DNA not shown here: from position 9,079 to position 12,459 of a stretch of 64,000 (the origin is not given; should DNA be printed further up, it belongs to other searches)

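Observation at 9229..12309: Secreted giant cytochrome c with about 41 hemes, built from tandem doubled-CxxCH repeats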

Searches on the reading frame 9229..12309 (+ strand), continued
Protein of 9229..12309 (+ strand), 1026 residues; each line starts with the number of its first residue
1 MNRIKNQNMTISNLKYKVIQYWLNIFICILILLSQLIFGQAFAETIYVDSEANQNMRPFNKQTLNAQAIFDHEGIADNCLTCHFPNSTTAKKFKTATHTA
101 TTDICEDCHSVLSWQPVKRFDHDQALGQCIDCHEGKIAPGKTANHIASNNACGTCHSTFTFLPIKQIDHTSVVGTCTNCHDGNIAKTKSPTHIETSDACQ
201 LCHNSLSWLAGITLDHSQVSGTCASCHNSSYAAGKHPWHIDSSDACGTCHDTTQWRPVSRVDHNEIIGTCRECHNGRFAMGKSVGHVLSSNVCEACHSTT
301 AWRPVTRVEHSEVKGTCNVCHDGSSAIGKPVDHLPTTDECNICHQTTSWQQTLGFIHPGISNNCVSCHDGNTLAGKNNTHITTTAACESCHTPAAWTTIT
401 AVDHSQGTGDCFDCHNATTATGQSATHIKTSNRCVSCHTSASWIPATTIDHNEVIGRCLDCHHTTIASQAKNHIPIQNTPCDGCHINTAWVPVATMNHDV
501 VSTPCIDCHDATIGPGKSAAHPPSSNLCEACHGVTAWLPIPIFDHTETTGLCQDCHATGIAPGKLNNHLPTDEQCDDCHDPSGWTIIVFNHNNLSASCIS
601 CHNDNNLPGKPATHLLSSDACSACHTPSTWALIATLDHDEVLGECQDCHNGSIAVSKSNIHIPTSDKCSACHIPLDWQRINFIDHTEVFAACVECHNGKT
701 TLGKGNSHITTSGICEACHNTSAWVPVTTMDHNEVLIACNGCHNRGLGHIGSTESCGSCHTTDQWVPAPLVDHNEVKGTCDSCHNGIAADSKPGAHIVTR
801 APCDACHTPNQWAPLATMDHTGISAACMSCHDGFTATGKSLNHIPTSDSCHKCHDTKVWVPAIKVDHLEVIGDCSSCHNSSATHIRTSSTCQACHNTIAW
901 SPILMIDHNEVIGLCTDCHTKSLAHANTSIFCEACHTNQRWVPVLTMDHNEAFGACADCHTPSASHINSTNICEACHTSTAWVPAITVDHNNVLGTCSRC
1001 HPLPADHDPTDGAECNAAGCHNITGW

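Call 7: find_homologous_proteins(query=window:9229-12306:+, max_evalue=0.001)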
Query window:9229-12306:+ (1026 aa): 711 proteins with E <= 0.001 among 5631 candidates; the best 120 are listed.
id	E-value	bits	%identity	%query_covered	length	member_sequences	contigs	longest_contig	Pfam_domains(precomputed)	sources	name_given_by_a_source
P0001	0.0e+0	1200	42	93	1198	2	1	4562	PF22383.2,PF09699.16,PF14537.12,PF14522.12,PF22113.2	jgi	-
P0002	0.0e+0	1177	40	91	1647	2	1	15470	PF09699.16,PF14537.12,PF14522.12,PF22113.2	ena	-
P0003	0.0e+0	1154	39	93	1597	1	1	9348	PF09699.16,PF14537.12,PF02085.22,PF14522.12,PF22113.2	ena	-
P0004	0.0e+0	1117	38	92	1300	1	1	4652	PF09699.16,PF14537.12,PF02085.22,PF14522.12,PF22113.2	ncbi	ncbi:cytochrome c3 family protein, partial [Kaarinaea lacus]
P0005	0.0e+0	1062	40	91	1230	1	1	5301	PF22383.2,PF09699.16,PF14537.12,PF02085.22,PF14522.12,PF22113.2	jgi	jgi:hypothetical protein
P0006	3.8e-297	1007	38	92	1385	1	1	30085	PF09699.16,PF14537.12,PF14522.12,PF22113.2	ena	-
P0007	1.6e-285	969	42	91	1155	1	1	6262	PF22383.2,PF09699.16,PF14537.12,PF14522.12,PF22113.2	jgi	-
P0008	5.2e-275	934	36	95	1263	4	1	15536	PF09699.16,PF14537.12,PF02085.22,PF14522.12,PF10217.15,PF22113.2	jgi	jgi:hypothetical protein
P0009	7.6e-275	933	40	91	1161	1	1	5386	PF09699.16,PF14537.12,PF14522.12,PF22113.2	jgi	jgi:hypothetical protein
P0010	1.7e-266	905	35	95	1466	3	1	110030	PF09699.16,PF14537.12,PF02085.22,PF14522.12,PF22113.2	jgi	jgi:hypothetical protein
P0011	5.2e-263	894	36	92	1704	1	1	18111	PF09699.16,PF14537.12,PF02085.22,PF14522.12,PF10217.15,PF22113.2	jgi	jgi:hypothetical protein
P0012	5.9e-252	857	36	91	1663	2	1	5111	PF09699.16,PF14537.12,PF02085.22,PF14522.12,PF10217.15,PF22113.2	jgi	jgi:Cytochrome c7 and related cytochrome c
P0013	9.7e-239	814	36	85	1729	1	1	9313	PF09699.16,PF14537.12,PF02085.22,PF14522.12,PF10217.15,PF22113.2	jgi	jgi:Cytochrome c7 and related cytochrome c/Cytochrome c554 and c-prime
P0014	8.6e-235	801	37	95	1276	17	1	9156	PF09699.16,PF14537.12,PF02085.22,PF14522.12,PF10217.15,PF22113.2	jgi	jgi:hypothetical protein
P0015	3.3e-229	782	37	93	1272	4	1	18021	PF09699.16,PF14537.12,PF02085.22,PF14522.12,PF10217.15,PF22113.2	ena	-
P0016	1.7e-226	773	37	91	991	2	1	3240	PF09699.16,PF14537.12,PF02085.22,PF14522.12,PF22113.2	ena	-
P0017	6.7e-226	771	41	79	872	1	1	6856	PF22383.2,PF09699.16,PF14537.12,PF14522.12,PF22113.2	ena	-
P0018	1.9e-222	760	36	91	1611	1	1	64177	PF09699.16,PF14537.12,PF02085.22,PF14522.12,PF10217.15,PF22113.2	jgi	jgi:hypothetical protein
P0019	7.3e-221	754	39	80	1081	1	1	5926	PF14537.12,PF00801.27,PF02085.22,PF14522.12,PF18911.7,PF22113.2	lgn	-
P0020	2.4e-220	753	34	91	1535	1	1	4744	PF09699.16,PF14537.12,PF02085.22,PF14522.12,PF22113.2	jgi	jgi:Cytochrome c3/Cytochrome c7 and related cytochrome c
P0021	2.6e-218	746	36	88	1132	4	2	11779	PF09699.16,PF14537.12,PF13435.12,PF04872.20,PF02085.22,PF14522.12,PF10217.15,PF22113.2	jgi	jgi:predicted CXXCH cytochrome family protein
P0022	1.9e-213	730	36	90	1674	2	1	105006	PF09699.16,PF14537.12,PF02085.22,PF14522.12,PF22113.2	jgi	jgi:hypothetical protein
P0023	2.5e-207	710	39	81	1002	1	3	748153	PF09699.16,PF14537.12,PF02085.22,PF14522.12,PF22113.2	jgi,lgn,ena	-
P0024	9.9e-205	701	33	91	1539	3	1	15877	PF09699.16,PF14537.12,PF02085.22,PF14522.12,PF22113.2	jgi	jgi:hypothetical protein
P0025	8.3e-201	688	42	69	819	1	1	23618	PF09699.16,PF14537.12,PF14522.12,PF22113.2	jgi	-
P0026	2.6e-199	683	34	92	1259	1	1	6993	PF09699.16,PF14537.12,PF02085.22,PF14522.12,PF22113.2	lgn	-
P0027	2.2e-197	677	35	86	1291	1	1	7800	PF09699.16,PF14537.12,PF02085.22,PF14522.12,PF10217.15,PF22113.2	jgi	jgi:hypothetical protein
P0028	2.3e-197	677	37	87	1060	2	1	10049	PF09699.16,PF14537.12,PF00801.27,PF02085.22,PF14522.12,PF18911.7,PF22113.2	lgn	-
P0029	1.2e-195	671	37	90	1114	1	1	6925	PF09699.16,PF14537.12,PF00801.27,PF14522.12,PF18911.7,PF22113.2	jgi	-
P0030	3.3e-193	663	32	91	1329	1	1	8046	PF09699.16,PF14537.12,PF02085.22,PF14522.12,PF22113.2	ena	-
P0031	1.3e-191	657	31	91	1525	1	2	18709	PF09699.16,PF14537.12,PF02085.22,PF14522.12,PF22113.2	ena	-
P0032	2.1e-191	657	36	92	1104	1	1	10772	PF14537.12,PF02085.22,PF14522.12,PF22113.2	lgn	-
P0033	4.8e-191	656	30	92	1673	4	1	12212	PF09699.16,PF14537.12,PF02085.22,PF14522.12,PF22113.2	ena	-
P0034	2.0e-186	640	33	91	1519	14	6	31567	PF09699.16,PF14537.12,PF02085.22,PF14522.12,PF10217.15,PF22113.2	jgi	jgi:hypothetical protein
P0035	5.3e-186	639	34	89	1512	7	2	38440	PF09699.16,PF14537.12,PF02085.22,PF14522.12,PF22113.2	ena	-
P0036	7.4e-186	638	33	91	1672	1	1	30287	PF09699.16,PF14537.12,PF13435.12,PF02085.22,PF14522.12,PF22113.2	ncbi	ncbi:MAG: cytochrome c3 family protein [Georgfuchsia sp.]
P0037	1.2e-182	628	38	83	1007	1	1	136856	PF09699.16,PF14537.12,PF02085.22,PF14522.12,PF22113.2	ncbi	-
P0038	1.1e-178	615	31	97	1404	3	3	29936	PF09699.16,PF14537.12,PF02085.22,PF14522.12,PF22113.2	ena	-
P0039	1.4e-177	611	39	73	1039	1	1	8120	PF09699.16,PF14537.12,PF02085.22,PF14522.12,PF22113.2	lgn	-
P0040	5.0e-177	609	30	91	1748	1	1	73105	PF09699.16,PF14537.12,PF02085.22,PF14522.12,PF22113.2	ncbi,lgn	-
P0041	3.1e-175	603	32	92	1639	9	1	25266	PF09699.16,PF14537.12,PF13435.12,PF02085.22,PF14522.12,PF22113.2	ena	-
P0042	2.8e-174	600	36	87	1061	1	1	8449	PF09699.16,PF14537.12,PF00801.27,PF02085.22,PF14522.12,PF18911.7,PF22113.2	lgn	-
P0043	5.8e-174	599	29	91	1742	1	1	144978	PF09699.16,PF14537.12,PF02085.22,PF14522.12,PF22113.2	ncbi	-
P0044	6.5e-174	599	40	74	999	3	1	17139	PF09699.16,PF14537.12,PF00801.27,PF02085.22,PF14522.12,PF18911.7,PF22113.2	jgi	jgi:hypothetical protein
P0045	3.0e-173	597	31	91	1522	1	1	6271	PF09699.16,PF14537.12,PF13435.12,PF02085.22,PF14522.12,PF22113.2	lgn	-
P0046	9.0e-173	595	36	85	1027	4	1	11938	PF09699.16,PF14537.12,PF02085.22,PF14522.12,PF22113.2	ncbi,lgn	-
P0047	1.2e-172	595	31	96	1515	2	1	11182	PF09699.16,PF14537.12,PF02085.22,PF14522.12,PF22113.2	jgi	jgi:hypothetical protein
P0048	1.8e-172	594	36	58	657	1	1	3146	PF09699.16,PF14537.12,PF02085.22,PF14522.12,PF22113.2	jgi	-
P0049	1.8e-170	588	36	70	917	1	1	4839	PF09699.16,PF14537.12,PF00801.27,PF14522.12,PF18911.7,PF22113.2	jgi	-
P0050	5.4e-169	583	35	84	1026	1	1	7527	PF09699.16,PF14537.12,PF14522.12,PF22113.2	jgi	-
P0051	6.6e-168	579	31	98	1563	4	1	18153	PF09699.16,PF14537.12,PF13435.12,PF14522.12,PF22113.2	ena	-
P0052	1.0e-167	578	32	90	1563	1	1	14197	PF14537.12,PF22352.3,PF14522.12,PF22113.2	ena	-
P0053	4.0e-166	573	33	91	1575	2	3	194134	PF09699.16,PF14537.12,PF02085.22,PF14522.12,PF22113.2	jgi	jgi:Cytochrome c7 and related cytochrome c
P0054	5.1e-166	573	35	83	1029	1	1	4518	PF09699.16,PF14537.12,PF02085.22,PF14522.12,PF22113.2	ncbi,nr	ncbi:MAG: hypothetical protein OEW08_09065, partial [Gammaproteobacteria bacterium]|nr:hypothetical 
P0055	2.2e-165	571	40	72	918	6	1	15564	PF09699.16,PF14537.12,PF00801.27,PF14522.12,PF18911.7,PF22113.2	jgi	jgi:hypothetical protein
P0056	1.7e-164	568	30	91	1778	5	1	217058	PF09699.16,PF14537.12,PF02085.22,PF14522.12,PF22113.2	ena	-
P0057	3.5e-164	567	32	89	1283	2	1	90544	PF21027.4,PF14537.12,PF22352.3,PF00801.27,PF02085.22,PF02010.22,PF14522.12,PF18911.7,PF22113.2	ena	-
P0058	2.7e-160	554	34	97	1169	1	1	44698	PF09699.16,PF14537.12,PF02085.22,PF14522.12,PF22113.2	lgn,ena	-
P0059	4.0e-160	553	36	80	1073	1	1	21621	PF14537.12,PF22352.3,PF02085.22,PF14522.12,PF22113.2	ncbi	ncbi:cytochrome c3 family protein [Kaarinaea lacus]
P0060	3.6e-159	550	31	76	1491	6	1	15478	PF09699.16,PF14537.12,PF02085.22,PF14522.12,PF22113.2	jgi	-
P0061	4.2e-157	543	34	70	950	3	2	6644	PF09699.16,PF14537.12,PF02085.22,PF14522.12,PF22113.2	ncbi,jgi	ncbi:MAG: hypothetical protein PVG89_12710 [Gammaproteobacteria bacterium]|jgi:hypothetical protein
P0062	1.0e-156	542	36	74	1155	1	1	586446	PF21027.4,PF09699.16,PF14537.12,PF22352.3,PF17963.8,PF14522.12,PF18911.7,PF22113.2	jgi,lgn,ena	-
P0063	3.4e-156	540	36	79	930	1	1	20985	PF09699.16,PF14537.12,PF00801.27,PF02085.22,PF14522.12,PF18911.7,PF22113.2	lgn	-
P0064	9.6e-156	539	35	65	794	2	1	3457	PF09699.16,PF14537.12,PF00801.27,PF02085.22,PF14522.12,PF18911.7,PF22113.2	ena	-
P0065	3.9e-154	533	37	73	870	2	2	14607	PF09699.16,PF14537.12,PF02085.22,PF14522.12,PF22113.2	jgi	-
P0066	7.6e-153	529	38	72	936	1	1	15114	PF09699.16,PF14537.12,PF00801.27,PF14522.12,PF18911.7,PF22113.2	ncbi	-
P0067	4.3e-152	527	42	59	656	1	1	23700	PF22383.2,PF09699.16,PF14537.12,PF19523.5,PF24734.2,PF14522.12,PF22113.2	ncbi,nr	ncbi:MAG: cytochrome C, partial [Gammaproteobacteria bacterium]|nr:cytochrome C [Gammaproteobacteria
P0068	4.9e-152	526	35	65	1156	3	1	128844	PF21027.4,PF09699.16,PF14537.12,PF22352.3,PF00801.27,PF17963.8,PF02010.22,PF14522.12,PF18911.7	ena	-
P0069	5.6e-151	523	30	90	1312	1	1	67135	PF09699.16,PF14537.12,PF13435.12,PF02085.22,PF14522.12,PF22113.2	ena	-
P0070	2.0e-148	515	31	85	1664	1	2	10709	PF09699.16,PF14537.12,PF02085.22,PF14522.12,PF22113.2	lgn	-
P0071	2.9e-148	514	35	95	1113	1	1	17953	PF09699.16,PF14537.12,PF02085.22,PF14522.12,PF22113.2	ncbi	-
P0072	5.4e-147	510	29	91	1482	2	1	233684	PF14537.12,PF02085.22,PF14522.12,PF22113.2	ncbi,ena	-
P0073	6.0e-144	500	30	93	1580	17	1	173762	PF09699.16,PF14537.12,PF02085.22,PF14522.12,PF22113.2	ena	-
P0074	1.1e-143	499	38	62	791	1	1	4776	PF09699.16,PF14537.12,PF14522.12,PF22113.2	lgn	-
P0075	1.6e-143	498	40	64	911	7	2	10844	PF09699.16,PF14537.12,PF00801.27,PF02085.22,PF14522.12,PF18911.7,PF22113.2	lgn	-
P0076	2.4e-143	498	31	99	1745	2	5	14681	PF09699.16,PF14537.12,PF02085.22,PF14522.12,PF22113.2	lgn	-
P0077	7.1e-143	496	40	62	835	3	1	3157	PF09699.16,PF14537.12,PF00801.27,PF02085.22,PF14522.12,PF18911.7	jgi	jgi:predicted CXXCH cytochrome family protein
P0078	1.4e-140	489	32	82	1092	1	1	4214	PF09699.16,PF14537.12,PF22352.3,PF14522.12,PF22113.2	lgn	-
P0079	5.7e-138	480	34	71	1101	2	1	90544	PF21027.4,PF14537.12,PF22352.3,PF17963.8,PF14522.12,PF18911.7,PF22113.2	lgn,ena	-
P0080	4.2e-136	474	33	81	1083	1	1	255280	PF09699.16,PF14537.12,PF22352.3,PF14522.12,PF22113.2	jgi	jgi:hypothetical protein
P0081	4.8e-136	474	32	81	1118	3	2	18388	PF14537.12,PF22352.3,PF14522.12,PF22113.2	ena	-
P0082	9.6e-136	473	32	90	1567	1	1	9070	PF09699.16,PF14537.12,PF02085.22,PF14522.12,PF22113.2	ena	-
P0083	1.1e-134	469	29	91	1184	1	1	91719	PF09699.16,PF14537.12,PF02085.22,PF14522.12,PF22113.2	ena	-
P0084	8.7e-134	466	34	62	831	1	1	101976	PF09699.16,PF14537.12,PF22352.3,PF14522.12,PF22113.2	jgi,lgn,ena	-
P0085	3.5e-133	464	37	64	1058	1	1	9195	PF21027.4,PF14537.12,PF22352.3,PF00801.27,PF17963.8,PF02010.22,PF14522.12,PF18911.7,PF22113.2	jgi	-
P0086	5.9e-131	457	32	74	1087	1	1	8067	PF09699.16,PF14537.12,PF22352.3,PF14522.12,PF18911.7,PF22113.2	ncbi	-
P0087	2.7e-130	455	37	59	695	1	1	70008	PF14537.12,PF02085.22,PF14522.12,PF22113.2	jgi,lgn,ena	-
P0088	6.2e-130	453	35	69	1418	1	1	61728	PF21027.4,PF14537.12,PF22352.3,PF00801.27,PF17963.8,PF07691.18,PF14522.12,PF18911.7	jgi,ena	-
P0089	7.5e-129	450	35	66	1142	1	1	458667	PF21027.4,PF09699.16,PF14537.12,PF22352.3,PF00801.27,PF17963.8,PF02010.22,PF14522.12,PF18911.7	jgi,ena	-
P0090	2.3e-128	448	26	98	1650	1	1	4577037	PF09699.16,PF14537.12,PF13435.12,PF20576.4,PF02085.22,PF14522.12,PF22113.2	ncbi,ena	-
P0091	3.2e-128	448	33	90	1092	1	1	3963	PF09699.16,PF14537.12,PF02085.22,PF14522.12,PF22113.2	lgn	-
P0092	2.1e-127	445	34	67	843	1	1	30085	PF09699.16,PF14537.12,PF00801.27,PF02085.22,PF14522.12,PF18911.7,PF22113.2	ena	-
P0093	3.7e-127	444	33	82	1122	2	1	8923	PF14537.12,PF14522.12,PF22113.2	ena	-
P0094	4.1e-125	437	39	55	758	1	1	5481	PF09699.16,PF14537.12,PF00801.27,PF02085.22,PF14522.12,PF18911.7,PF22113.2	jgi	-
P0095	1.5e-124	435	34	73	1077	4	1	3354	PF14537.12,PF22352.3,PF14522.12,PF22113.2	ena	-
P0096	2.3e-124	435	39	57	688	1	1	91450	PF14537.12,PF02085.22,PF14522.12,PF22113.2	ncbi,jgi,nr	ncbi:MAG: hypothetical protein GXP08_16565 [Gammaproteobacteria bacterium]|nr:hypothetical protein [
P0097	3.9e-124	434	30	91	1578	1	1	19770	PF09699.16,PF14537.12,PF02085.22,PF14522.12,PF22113.2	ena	-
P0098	9.8e-124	433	34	85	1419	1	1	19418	PF14537.12,PF02085.22,PF14522.12,PF22113.2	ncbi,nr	ncbi:MAG: hypothetical protein HY273_09155 [Gammaproteobacteria bacterium]|nr:hypothetical protein [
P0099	1.4e-123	432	32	71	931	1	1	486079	PF09699.16,PF14537.12,PF02085.22,PF14522.12,PF22113.2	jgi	jgi:hypothetical protein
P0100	4.4e-123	431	33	73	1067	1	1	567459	PF09699.16,PF14537.12,PF02085.22,PF14522.12,PF22113.2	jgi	-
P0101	1.6e-122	429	33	62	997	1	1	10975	PF21027.4,PF14537.12,PF22352.3,PF02010.22,PF14522.12,PF18911.7,PF22113.2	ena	-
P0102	3.7e-121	424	32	67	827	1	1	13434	PF09699.16,PF14537.12,PF02085.22,PF14522.12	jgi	jgi:hypothetical protein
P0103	5.1e-121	424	34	68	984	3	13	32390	PF09699.16,PF14537.12,PF22352.3,PF14522.12,PF22113.2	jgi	jgi:hypothetical protein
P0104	5.6e-121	424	33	81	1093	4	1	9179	PF09699.16,PF14537.12,PF22352.3,PF02085.22,PF14522.12,PF22113.2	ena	-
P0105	9.8e-121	423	33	80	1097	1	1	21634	PF14537.12,PF14522.12,PF22113.2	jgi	-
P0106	7.1e-120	420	30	97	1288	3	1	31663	PF09699.16,PF14537.12,PF13435.12,PF02085.22,PF14522.12,PF22113.2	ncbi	-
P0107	7.6e-120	420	34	68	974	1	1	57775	PF09699.16,PF14537.12,PF22352.3,PF14522.12,PF22113.2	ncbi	-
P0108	3.9e-119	418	33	80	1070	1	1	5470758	PF09699.16,PF14537.12,PF02085.22,PF14522.12,PF22113.2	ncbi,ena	-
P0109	8.8e-119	416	30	83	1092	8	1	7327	PF09699.16,PF14537.12,PF02085.22,PF14522.12,PF22113.2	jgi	jgi:hypothetical protein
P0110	1.5e-118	416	31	95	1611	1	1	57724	PF09699.16,PF14537.12,PF02085.22,PF14522.12,PF22113.2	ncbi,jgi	ncbi:MAG: hypothetical protein RIQ60_3131 [Pseudomonadota bacterium]|jgi:hypothetical protein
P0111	3.2e-117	411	30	96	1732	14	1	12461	PF09699.16,PF14537.12,PF02085.22,PF14522.12,PF22113.2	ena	-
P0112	4.0e-116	408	31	98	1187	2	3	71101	PF14537.12,PF02085.22,PF14522.12,PF22113.2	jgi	jgi:hypothetical protein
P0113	1.1e-115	406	32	73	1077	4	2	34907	PF09699.16,PF14537.12,PF02085.22,PF14522.12,PF22113.2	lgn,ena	-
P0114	1.9e-115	405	33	55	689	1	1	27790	PF09699.16,PF14537.12,PF22352.3,PF14522.12,PF18911.7,PF22113.2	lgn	-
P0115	8.8e-115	403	33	81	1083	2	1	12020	PF09699.16,PF14537.12,PF22352.3,PF14522.12,PF22113.2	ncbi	-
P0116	2.2e-114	402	33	67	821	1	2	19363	PF14537.12,PF02085.22,PF14522.12,PF22113.2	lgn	-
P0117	2.7e-114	402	33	80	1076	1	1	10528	PF09699.16,PF14537.12,PF02085.22,PF14522.12,PF22113.2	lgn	-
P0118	3.3e-114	401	32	65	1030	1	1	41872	PF21027.4,PF09699.16,PF14537.12,PF22352.3,PF00801.27,PF02085.22,PF02010.22,PF14522.12,PF18911.7,PF22113.2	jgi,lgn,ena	-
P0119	4.0e-113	398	30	74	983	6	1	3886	PF09699.16,PF14537.12,PF02085.22,PF14522.12,PF22113.2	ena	-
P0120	5.8e-113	397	33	56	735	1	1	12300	PF09699.16,PF14537.12,PF02085.22,PF14522.12,PF22113.2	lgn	-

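Call 12: list_cluster_members(proteins=[window:9229-12306:+, window:15577-16977:-, window:12454-13122:+, window:7032-8120:-])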
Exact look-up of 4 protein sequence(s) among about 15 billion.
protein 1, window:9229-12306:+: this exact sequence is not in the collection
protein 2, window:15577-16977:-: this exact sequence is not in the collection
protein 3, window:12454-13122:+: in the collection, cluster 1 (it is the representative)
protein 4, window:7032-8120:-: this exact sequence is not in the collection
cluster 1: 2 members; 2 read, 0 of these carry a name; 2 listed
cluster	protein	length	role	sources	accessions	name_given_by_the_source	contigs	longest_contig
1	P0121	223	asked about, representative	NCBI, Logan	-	-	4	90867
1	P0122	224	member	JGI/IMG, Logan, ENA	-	-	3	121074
